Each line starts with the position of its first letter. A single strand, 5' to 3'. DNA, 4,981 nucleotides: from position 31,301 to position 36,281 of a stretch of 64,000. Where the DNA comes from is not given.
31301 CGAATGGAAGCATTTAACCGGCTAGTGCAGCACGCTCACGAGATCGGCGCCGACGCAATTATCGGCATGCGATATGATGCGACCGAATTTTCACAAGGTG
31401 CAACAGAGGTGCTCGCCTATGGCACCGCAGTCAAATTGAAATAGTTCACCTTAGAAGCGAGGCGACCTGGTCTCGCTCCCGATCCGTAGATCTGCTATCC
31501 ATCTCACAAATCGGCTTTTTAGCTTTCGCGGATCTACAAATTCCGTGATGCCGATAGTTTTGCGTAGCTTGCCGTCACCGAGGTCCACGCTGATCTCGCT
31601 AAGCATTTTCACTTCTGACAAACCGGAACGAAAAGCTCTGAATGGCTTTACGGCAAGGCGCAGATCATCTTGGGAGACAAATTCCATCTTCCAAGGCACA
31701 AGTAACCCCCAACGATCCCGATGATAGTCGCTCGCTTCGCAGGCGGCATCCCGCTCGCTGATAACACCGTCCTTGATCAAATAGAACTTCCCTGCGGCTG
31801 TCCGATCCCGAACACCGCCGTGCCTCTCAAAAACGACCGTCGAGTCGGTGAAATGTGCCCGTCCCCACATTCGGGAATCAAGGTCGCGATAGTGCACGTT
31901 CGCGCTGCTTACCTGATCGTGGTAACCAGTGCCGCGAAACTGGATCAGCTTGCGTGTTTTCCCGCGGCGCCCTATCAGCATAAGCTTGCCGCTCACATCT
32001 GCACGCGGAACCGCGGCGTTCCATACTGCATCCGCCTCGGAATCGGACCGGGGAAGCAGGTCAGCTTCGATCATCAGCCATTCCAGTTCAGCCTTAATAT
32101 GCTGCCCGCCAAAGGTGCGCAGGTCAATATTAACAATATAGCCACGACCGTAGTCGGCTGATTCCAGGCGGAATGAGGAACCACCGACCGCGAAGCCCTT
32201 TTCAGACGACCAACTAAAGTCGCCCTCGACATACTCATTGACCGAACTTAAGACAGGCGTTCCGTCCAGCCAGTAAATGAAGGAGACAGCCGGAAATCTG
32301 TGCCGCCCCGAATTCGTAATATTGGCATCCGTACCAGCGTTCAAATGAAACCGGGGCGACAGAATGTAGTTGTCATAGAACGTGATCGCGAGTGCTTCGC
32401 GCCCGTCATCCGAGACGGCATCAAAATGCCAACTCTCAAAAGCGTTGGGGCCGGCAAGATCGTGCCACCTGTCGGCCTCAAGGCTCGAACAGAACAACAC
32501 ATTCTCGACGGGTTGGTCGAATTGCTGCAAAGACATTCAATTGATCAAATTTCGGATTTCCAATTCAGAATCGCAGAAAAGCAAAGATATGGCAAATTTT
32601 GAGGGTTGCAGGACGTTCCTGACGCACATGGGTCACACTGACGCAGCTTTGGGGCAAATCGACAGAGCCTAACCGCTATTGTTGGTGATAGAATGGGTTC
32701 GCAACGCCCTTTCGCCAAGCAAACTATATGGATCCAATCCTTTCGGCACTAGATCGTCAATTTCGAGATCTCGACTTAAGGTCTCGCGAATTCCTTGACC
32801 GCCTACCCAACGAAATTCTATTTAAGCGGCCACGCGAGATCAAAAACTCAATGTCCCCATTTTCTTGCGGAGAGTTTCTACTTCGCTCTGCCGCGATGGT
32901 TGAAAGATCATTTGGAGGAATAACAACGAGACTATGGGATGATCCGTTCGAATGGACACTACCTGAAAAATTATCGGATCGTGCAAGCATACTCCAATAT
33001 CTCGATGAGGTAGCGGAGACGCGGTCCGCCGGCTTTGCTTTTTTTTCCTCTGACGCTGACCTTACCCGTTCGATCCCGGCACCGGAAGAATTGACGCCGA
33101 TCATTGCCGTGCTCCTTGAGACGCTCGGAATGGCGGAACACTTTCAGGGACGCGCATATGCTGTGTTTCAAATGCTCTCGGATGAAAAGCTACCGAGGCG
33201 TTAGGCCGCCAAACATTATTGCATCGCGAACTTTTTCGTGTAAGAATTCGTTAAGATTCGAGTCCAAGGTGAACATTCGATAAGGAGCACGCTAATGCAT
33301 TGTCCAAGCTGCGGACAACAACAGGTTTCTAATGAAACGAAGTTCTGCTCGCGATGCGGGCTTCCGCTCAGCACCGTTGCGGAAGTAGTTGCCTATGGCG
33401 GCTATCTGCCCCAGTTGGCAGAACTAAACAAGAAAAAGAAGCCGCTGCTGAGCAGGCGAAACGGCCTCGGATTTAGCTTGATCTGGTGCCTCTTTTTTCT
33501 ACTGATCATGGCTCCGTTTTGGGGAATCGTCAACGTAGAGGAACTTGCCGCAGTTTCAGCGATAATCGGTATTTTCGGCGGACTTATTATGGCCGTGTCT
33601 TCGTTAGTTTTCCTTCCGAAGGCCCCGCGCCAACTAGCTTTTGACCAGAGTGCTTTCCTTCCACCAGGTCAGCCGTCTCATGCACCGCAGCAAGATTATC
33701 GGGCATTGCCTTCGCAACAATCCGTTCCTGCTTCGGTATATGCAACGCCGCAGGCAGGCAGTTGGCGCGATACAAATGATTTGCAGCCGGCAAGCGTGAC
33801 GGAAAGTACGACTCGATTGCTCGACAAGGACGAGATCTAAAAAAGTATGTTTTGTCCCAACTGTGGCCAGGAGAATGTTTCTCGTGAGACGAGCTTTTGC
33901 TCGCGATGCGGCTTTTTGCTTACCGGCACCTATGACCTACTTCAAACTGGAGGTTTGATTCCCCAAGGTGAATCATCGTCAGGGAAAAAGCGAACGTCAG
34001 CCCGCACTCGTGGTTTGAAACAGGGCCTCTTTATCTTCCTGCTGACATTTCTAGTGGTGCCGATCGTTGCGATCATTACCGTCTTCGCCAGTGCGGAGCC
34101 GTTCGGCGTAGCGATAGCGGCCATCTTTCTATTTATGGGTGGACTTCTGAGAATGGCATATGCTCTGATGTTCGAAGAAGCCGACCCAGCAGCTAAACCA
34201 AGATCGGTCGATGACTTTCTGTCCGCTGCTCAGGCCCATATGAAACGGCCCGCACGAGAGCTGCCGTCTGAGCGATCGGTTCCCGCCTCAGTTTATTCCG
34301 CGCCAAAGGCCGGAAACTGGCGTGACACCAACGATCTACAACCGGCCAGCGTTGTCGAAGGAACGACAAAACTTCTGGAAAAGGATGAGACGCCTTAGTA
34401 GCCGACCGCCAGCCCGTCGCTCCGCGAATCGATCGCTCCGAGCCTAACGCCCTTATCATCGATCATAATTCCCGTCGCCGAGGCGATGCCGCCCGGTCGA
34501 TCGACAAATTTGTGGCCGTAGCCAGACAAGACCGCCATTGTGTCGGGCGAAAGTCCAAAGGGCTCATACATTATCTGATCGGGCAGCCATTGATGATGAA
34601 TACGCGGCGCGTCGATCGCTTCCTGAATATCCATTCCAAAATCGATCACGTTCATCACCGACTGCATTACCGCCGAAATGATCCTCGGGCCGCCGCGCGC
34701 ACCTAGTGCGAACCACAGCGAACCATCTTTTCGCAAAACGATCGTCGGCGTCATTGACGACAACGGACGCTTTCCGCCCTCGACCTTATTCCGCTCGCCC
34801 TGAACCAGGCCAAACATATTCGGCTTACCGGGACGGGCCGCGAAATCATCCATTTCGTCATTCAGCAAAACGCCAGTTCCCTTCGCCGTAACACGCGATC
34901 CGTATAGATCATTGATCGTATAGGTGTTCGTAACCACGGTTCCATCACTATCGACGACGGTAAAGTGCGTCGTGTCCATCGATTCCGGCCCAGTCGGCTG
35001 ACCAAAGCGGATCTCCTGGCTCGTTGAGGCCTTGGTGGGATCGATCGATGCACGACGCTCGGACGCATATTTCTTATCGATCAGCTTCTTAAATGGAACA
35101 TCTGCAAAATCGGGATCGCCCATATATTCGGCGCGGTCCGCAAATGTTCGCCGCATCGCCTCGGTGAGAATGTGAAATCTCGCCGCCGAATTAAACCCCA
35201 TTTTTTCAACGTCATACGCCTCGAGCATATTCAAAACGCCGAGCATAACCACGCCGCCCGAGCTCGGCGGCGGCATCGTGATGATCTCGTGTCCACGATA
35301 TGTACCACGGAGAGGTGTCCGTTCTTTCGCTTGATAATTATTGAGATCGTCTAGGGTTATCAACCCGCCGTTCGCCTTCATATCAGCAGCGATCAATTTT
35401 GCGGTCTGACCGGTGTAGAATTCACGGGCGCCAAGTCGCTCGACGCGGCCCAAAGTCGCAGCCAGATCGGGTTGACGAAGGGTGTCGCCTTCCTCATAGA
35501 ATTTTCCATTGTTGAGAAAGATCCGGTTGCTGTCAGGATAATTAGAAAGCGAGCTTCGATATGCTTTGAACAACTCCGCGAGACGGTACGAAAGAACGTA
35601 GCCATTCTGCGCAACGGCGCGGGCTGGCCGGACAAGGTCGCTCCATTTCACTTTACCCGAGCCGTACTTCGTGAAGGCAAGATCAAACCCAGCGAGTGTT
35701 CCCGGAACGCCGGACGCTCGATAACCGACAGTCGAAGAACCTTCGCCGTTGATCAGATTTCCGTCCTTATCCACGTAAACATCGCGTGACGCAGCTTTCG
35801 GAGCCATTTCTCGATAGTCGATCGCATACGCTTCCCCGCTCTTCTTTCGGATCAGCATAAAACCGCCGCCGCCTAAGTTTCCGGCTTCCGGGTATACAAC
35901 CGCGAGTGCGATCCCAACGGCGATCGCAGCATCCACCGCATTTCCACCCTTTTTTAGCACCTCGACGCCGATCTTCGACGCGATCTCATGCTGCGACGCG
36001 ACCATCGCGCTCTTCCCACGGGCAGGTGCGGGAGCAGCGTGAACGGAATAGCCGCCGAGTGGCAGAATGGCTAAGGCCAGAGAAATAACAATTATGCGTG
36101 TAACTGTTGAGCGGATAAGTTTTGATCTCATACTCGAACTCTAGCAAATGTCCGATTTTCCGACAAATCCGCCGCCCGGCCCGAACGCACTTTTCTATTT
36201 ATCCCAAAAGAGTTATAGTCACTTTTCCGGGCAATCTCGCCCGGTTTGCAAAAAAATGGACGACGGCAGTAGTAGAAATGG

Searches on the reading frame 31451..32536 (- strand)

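Call 35: search_protein_families(library=pfam, proteins=[window:31451-32536:-], max_evalue=0.001)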
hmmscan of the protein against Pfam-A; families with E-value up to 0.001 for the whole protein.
window:31451-32536:- (361 aa): 1 family
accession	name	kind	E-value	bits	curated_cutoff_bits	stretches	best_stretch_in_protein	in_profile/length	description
PF24137.2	DA_N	-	1.3e-07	31.9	27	1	29-57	39-67/219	Diels-Alderase N-terminal domain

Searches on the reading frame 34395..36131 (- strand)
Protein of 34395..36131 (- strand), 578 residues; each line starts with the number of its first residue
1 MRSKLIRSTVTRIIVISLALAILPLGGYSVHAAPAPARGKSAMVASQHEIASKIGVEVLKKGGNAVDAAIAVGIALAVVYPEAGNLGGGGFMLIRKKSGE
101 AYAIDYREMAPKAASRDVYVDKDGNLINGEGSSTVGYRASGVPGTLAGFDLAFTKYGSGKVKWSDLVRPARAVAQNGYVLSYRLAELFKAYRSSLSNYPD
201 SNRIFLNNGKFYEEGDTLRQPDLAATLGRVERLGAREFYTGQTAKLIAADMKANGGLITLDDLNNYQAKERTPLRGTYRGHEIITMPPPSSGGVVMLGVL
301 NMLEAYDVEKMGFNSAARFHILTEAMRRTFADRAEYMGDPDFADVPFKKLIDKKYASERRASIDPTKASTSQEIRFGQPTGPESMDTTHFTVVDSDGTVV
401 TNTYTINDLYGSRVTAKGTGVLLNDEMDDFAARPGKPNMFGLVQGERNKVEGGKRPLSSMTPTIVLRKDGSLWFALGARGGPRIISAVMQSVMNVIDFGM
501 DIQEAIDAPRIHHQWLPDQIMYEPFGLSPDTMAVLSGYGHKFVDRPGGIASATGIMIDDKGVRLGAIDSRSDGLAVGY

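Call 35: search_protein_families(library=pfam, proteins=[window:34395-36131:-], max_evalue=0.001)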
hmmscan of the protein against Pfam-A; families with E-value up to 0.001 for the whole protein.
window:34395-36131:- (578 aa): 1 family
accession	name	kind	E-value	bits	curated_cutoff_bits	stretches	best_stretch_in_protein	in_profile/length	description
PF01019.26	G_glu_transpept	-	6.1e-173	576.7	27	1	57-573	2-512/512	Gamma-glutamyltranspeptidase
